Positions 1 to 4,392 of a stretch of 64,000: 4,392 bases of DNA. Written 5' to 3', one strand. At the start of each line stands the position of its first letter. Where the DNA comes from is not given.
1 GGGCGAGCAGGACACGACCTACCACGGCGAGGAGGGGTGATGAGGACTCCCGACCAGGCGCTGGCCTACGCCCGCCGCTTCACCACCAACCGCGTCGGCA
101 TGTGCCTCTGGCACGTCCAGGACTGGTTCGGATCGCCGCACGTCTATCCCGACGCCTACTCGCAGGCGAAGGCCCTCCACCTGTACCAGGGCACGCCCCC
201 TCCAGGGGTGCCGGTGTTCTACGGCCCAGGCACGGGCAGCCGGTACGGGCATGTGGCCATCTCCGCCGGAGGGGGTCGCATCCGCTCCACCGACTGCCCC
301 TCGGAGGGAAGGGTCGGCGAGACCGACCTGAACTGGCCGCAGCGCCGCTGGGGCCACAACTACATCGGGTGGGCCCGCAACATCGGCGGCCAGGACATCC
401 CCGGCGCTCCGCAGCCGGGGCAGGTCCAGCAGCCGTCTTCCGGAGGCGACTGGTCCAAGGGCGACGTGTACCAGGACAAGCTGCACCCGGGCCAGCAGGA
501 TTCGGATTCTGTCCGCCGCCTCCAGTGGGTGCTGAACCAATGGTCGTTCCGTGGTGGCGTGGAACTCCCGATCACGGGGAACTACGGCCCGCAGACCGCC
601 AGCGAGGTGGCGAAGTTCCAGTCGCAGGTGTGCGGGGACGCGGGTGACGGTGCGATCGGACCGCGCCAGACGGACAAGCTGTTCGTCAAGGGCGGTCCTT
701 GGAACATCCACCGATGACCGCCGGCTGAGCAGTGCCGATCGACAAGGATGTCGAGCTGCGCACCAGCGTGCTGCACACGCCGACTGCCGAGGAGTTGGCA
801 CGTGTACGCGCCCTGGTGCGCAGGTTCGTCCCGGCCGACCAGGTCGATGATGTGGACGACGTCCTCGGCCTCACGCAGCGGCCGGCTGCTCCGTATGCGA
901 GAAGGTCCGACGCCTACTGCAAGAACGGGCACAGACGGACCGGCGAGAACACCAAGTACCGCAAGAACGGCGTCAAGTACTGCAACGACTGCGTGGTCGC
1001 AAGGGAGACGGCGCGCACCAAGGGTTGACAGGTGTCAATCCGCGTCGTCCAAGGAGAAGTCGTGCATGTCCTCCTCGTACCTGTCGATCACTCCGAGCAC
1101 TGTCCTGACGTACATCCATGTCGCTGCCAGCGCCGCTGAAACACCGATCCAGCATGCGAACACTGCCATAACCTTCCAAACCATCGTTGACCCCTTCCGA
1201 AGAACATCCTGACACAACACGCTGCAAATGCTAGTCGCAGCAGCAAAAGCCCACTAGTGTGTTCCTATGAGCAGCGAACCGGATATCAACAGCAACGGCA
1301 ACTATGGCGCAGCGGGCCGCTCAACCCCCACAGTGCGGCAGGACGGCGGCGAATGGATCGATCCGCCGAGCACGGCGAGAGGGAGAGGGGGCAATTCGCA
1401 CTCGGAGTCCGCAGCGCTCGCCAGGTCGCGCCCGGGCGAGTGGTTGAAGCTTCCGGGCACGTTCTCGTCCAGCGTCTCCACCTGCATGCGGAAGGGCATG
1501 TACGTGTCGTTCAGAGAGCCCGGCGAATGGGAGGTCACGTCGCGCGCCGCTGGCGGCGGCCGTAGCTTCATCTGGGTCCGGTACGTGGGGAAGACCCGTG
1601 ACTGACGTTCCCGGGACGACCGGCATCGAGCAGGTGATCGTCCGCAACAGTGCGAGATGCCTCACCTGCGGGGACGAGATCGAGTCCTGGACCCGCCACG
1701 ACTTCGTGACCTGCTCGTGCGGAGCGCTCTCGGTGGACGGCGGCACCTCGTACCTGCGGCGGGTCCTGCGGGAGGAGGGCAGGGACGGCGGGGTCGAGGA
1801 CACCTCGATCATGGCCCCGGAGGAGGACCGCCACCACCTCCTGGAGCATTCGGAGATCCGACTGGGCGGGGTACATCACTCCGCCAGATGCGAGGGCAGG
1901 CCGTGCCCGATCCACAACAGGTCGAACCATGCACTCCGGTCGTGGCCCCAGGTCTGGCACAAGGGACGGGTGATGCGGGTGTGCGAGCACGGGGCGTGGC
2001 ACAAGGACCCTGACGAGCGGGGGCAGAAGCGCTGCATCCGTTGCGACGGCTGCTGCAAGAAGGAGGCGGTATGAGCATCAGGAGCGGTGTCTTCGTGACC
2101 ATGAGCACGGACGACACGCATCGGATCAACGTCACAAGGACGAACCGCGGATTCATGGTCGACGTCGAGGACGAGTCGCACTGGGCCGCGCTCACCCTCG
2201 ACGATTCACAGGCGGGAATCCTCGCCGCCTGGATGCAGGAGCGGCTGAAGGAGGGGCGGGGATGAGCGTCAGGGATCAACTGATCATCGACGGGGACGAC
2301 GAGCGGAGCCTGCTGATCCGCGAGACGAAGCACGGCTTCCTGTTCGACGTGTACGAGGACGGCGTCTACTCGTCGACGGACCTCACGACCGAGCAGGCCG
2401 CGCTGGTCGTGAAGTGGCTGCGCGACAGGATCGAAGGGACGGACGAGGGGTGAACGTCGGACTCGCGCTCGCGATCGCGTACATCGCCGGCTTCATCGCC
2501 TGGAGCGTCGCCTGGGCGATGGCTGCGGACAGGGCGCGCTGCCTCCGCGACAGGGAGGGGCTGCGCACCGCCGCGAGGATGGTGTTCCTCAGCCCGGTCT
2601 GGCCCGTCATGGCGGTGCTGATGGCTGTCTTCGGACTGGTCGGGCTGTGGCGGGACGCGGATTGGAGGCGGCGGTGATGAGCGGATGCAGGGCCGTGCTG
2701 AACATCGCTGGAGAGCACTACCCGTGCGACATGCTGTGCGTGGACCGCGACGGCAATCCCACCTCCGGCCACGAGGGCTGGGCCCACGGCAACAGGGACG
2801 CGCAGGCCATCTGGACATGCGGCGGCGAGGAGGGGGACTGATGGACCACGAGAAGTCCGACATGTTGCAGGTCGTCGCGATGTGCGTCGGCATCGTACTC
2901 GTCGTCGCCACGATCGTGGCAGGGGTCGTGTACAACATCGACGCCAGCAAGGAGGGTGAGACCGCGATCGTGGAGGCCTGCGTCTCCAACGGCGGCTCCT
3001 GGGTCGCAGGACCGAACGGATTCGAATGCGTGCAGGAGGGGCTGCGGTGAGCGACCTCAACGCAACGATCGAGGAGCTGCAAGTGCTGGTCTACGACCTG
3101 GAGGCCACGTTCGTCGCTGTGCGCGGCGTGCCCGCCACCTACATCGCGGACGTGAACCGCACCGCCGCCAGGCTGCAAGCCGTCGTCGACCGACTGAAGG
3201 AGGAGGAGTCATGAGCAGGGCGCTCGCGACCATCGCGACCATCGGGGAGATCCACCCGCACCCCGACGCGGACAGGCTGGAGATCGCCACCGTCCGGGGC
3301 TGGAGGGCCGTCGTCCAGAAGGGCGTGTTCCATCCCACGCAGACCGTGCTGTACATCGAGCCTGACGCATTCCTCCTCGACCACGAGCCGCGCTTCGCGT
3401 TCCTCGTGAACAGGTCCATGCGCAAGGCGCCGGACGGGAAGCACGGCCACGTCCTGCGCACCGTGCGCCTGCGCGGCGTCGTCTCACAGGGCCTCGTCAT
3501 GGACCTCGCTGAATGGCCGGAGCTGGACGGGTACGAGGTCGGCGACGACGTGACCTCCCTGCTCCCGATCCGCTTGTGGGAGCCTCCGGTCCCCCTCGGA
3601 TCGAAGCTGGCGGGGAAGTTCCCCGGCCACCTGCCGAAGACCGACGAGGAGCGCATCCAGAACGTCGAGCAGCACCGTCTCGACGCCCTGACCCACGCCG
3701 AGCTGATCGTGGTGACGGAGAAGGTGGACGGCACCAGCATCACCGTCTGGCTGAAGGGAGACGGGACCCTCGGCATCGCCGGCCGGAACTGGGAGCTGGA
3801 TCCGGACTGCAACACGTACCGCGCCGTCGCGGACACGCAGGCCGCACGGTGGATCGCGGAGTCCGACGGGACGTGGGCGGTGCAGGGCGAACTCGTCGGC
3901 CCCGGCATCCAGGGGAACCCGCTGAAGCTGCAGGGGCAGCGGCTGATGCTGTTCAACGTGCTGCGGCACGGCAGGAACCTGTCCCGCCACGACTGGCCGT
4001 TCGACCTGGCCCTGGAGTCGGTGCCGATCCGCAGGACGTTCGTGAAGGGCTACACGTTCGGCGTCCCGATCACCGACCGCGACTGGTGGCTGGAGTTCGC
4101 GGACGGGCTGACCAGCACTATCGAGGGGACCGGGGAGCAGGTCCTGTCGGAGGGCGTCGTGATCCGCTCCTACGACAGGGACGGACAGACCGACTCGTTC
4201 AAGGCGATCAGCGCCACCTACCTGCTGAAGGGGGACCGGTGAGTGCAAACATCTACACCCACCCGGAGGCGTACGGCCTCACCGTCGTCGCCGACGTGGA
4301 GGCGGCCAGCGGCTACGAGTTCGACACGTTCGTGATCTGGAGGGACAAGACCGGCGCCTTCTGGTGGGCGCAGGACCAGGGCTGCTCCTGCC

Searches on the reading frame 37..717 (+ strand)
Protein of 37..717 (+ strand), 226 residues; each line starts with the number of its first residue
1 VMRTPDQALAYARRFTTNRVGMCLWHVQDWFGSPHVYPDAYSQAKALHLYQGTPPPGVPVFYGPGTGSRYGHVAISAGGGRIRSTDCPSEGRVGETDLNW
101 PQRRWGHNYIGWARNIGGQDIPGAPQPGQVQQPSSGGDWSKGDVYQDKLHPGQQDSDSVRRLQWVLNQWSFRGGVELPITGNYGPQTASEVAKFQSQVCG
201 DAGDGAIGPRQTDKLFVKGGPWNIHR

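Call 11: search_protein_families(library=pfam, proteins=[window:37-717:+], max_evalue=0.001)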
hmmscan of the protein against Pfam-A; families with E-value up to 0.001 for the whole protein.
window:37-717:+ (226 aa): 1 family
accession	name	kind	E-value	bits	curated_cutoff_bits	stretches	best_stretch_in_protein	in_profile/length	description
PF01471.23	PG_binding_1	-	1.4e-06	28.8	23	1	156-211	2-53/57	Putative peptidoglycan binding domain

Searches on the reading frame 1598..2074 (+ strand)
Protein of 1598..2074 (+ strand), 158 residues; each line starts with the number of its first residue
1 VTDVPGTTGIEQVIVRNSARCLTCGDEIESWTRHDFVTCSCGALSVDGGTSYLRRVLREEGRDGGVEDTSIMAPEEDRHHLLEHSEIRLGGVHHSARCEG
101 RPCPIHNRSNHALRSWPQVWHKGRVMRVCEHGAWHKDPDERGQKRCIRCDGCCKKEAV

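Call 112: search_protein_families(library=pfam, proteins=[window:1598-2074:+], max_evalue=0.01)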
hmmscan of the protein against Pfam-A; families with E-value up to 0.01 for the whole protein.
window:1598-2074:+ (158 aa): 1 family
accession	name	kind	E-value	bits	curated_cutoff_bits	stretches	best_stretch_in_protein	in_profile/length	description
PF24749.2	DUF7695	-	1.4e-22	79.6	25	1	14-72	2-57/58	Domain of unknown function (DUF7695)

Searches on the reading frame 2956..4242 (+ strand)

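Call 11: search_protein_families(library=pfam, proteins=[window:2956-4242:+], max_evalue=0.001)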
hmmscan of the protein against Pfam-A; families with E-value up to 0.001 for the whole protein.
window:2956-4242:+ (428 aa): 2 families
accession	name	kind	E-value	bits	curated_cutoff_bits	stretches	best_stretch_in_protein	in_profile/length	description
PF21189.3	PHA02142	-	6.8e-21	75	27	1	90-183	1-91/92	PHA02142 OB-fold domain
PF09414.15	RNA_ligase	-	2.1e-12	48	27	1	251-418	3-171/171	RNA ligase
